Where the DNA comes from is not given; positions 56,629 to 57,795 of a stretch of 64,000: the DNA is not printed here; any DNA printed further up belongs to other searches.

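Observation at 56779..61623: Five genes chained by four consecutive ATGA start/stop overlaps: GT2 - HAD-IIB phosphatase - NDK-like - NUDIX - GT4 (+ HprK-like P-loop protein)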

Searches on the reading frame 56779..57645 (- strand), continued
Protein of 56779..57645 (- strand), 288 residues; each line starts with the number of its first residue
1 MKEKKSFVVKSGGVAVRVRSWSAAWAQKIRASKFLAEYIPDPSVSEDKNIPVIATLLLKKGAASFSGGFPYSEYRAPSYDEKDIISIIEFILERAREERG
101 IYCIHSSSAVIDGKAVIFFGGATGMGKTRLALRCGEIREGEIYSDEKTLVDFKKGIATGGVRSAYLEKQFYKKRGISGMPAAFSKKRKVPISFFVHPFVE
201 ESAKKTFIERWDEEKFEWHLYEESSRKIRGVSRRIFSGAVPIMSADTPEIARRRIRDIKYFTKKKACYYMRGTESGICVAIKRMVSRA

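Call 42: search_protein_families(library=pfam, proteins=[L006:9995-11572:+, L006:11572-12261:+, L006:5707-6405:+, L007:1787-2851:+, L007:2927-4042:+, L007:4740-5597:+, L007:5584-6417:+, L007:8872-10434:+, L024:9893-11518:+, L025:6290-6982:+], max_evalue=0.01)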
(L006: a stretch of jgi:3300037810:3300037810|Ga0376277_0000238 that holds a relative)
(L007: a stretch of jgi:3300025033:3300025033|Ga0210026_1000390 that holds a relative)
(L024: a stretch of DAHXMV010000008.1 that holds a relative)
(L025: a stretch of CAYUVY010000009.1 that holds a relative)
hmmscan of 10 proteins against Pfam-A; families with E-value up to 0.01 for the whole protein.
L006:9995-11572:+ (525 aa): 4 families
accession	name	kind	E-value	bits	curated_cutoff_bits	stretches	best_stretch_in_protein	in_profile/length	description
PF00535.33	Glycos_transf_2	-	3.8e-24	85.9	23.3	1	244-352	1-107/168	Glycosyl transferase family 2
PF10111.15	Glyco_tranf_2_2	-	4.9e-13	49.6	27.3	1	244-341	1-99/276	Glycosyltransferase like family 2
PF13641.12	Glyco_tranf_2_3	-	4.6e-07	30.5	27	1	241-342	1-105/230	Glycosyltransferase like family 2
PF02709.20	Glyco_transf_7C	-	7.2e-05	22.8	23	1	440-470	19-49/78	N-terminal domain of galactosyltransferase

L006:11572-12261:+ (229 aa): 1 family
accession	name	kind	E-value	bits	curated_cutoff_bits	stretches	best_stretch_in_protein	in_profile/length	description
PF00702.32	Hydrolase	-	1.7e-06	29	26.4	1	89-186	85-184/191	haloacid dehalogenase-like hydrolase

L006:5707-6405:+ (232 aa): 16 families
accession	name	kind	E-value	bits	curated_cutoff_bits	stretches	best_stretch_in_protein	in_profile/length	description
PF13489.12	Methyltransf_23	-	2.4e-17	63.6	27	1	17-184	3-163/164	Methyltransferase domain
PF13649.12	Methyltransf_25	-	5.9e-16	59.4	27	1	39-124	2-92/97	Methyltransferase domain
PF08242.18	Methyltransf_12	-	1e-15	58.7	30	1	39-124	1-91/98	Methyltransferase domain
PF08241.18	Methyltransf_11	-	1.1e-14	55.3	21.2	1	39-126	1-88/95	Methyltransferase domain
PF13847.12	Methyltransf_31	-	4.1e-13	49.7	27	1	37-127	6-103/145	Methyltransferase domain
PF05401.17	NodS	-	2.8e-10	40.8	24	1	24-123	32-131/201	Nodulation protein S (NodS)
PF05219.18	DREV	-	1.1e-06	28.4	26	1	35-184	95-237/265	DREV methyltransferase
PF01209.24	Ubie_methyltran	-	1.4e-06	28.3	20.1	1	15-126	28-144/233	ubiE/COQ5 methyltransferase family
PF02353.26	CMAS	-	1.7e-06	28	27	1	9-113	36-142/273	Mycolic acid cyclopropane synthetase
PF01728.25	FtsJ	-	3e-06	27.7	24.1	1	19-103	5-96/181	FtsJ-like methyltransferase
PF07021.18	MetW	-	8.9e-06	25.9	21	1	38-133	17-110/193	Methionine biosynthesis protein MetW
PF00398.26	RrnaAD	-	1.8e-05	24.4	24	1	20-96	16-91/263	Ribosomal RNA adenine dimethylase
PF06325.19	PrmA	-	5.4e-05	23.3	22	1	36-104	163-232/296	Ribosomal protein L11 methyltransferase (PrmA)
PF05175.20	MTS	-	6.8e-05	23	23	1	34-103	31-103/170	Methyltransferase small domain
PF13679.12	Methyltransf_32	-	0.00028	21.3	27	1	35-83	26-78/143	Methyltransferase domain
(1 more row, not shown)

L007:1787-2851:+ (354 aa): 1 family
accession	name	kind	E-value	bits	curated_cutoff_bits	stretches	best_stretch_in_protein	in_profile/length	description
PF01939.22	NucS_C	-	0.0094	16.4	24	0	50-81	22-53/124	Endonuclease NucS C-terminal domain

L007:2927-4042:+ (371 aa): 0 families

L007:4740-5597:+ (285 aa): 1 family
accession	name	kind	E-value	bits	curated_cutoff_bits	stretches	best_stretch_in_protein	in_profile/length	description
PF00300.27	His_Phos_1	-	0.0013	18.9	21.7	0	50-99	43-84/194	Histidine phosphatase superfamily (branch 1)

L007:5584-6417:+ (277 aa): 0 families

L007:8872-10434:+ (520 aa): 3 families
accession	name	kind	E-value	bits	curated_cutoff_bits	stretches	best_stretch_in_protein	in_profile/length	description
PF00535.33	Glycos_transf_2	-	9.6e-21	74.9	23.3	1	240-371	1-128/168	Glycosyl transferase family 2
PF10111.15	Glyco_tranf_2_2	-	5.5e-08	33.1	27.3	1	240-343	1-103/276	Glycosyltransferase like family 2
PF02709.20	Glyco_transf_7C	-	7.7e-07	29.1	23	1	436-464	21-49/78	N-terminal domain of galactosyltransferase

L024:9893-11518:+ (541 aa): 6 families
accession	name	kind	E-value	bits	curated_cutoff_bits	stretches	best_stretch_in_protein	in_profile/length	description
PF00535.33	Glycos_transf_2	-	7.5e-21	75.2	23.3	1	254-355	1-96/168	Glycosyl transferase family 2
PF02709.20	Glyco_transf_7C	-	1.8e-08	34.3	23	1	451-492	19-60/78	N-terminal domain of galactosyltransferase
PF10111.15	Glyco_tranf_2_2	-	3.9e-08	33.6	27.3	1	254-353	1-97/276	Glycosyltransferase like family 2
PF13641.12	Glyco_tranf_2_3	-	9.1e-06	26.3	27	1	252-355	2-104/230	Glycosyltransferase like family 2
PF13506.12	Glyco_transf_21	-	7.8e-05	22.6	21.7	0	330-356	23-49/174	Glycosyl transferase family 21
PF13632.12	Glyco_trans_2_3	-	0.00012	22.4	27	0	447-497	68-116/198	Glycosyl transferase family group 2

L025:6290-6982:+ (230 aa): 0 families

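Call 57: search_protein_families(library=padloc, proteins=[window:56779-57645:-], max_evalue=0.01)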
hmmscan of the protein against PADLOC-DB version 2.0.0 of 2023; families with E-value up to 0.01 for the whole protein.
window:56779-57645:- (288 aa): 0 families

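Call 58: search_protein_families(library=phrogs, proteins=[window:56779-57645:-], max_evalue=0.001)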
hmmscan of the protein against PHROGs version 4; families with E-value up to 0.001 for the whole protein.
window:56779-57645:- (288 aa): 0 families

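Call 59: search_protein_representatives(alignment_id=A1)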
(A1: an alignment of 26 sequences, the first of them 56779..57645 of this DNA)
Query: 26 sequences, 285 profile positions. Proteins with E-value up to 0.001 (for the whole library): 1042; up to 1e-10: 296; up to 1e-30: 139. The best 150 are listed.
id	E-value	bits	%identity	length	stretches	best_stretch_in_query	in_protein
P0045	5.6e-114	396.3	-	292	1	2-283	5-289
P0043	1.7e-109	381.6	-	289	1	1-283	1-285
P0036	1.9e-107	374.8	-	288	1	2-284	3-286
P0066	2.2e-98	345.1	-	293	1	4-281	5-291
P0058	1.3e-91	322.9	-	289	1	3-284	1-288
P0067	2.7e-91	321.8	-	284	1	6-282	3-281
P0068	8.8e-91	320.2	-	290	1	7-281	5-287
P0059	1.0e-88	313.4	-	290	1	1-280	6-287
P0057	5.0e-87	307.8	-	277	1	5-282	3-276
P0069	3.3e-86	305.2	-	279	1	5-279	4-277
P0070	7.5e-86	304.0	-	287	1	1-283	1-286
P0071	1.8e-85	302.8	-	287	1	4-281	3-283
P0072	6.8e-85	300.9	-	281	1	1-284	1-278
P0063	3.2e-84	298.7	-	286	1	3-283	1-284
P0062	4.8e-82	291.5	-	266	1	6-282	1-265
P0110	3.9e-62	226.2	-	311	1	6-281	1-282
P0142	5.2e-49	183.1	-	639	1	5-283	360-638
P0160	1.4e-42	162.0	-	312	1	10-283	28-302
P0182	2.0e-35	138.5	-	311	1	4-283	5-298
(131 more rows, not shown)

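Call 60: search_protein_families(library=pfam, proteins=[P0142, P0160, P0110, P0182], max_evalue=0.001)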
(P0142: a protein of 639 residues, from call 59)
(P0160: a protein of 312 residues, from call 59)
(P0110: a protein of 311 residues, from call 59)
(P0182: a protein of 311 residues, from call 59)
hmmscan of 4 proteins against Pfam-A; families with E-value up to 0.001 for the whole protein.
P0142 (639 aa): 1 family
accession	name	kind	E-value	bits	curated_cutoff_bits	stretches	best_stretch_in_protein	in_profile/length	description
PF01861.22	BpsA_C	-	2e-25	89.9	27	1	86-308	2-222/243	Branched-chain polyamine synthase A C-terminal domain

P0160 (312 aa): 0 families

P0110 (311 aa): 0 families

P0182 (311 aa): 0 families
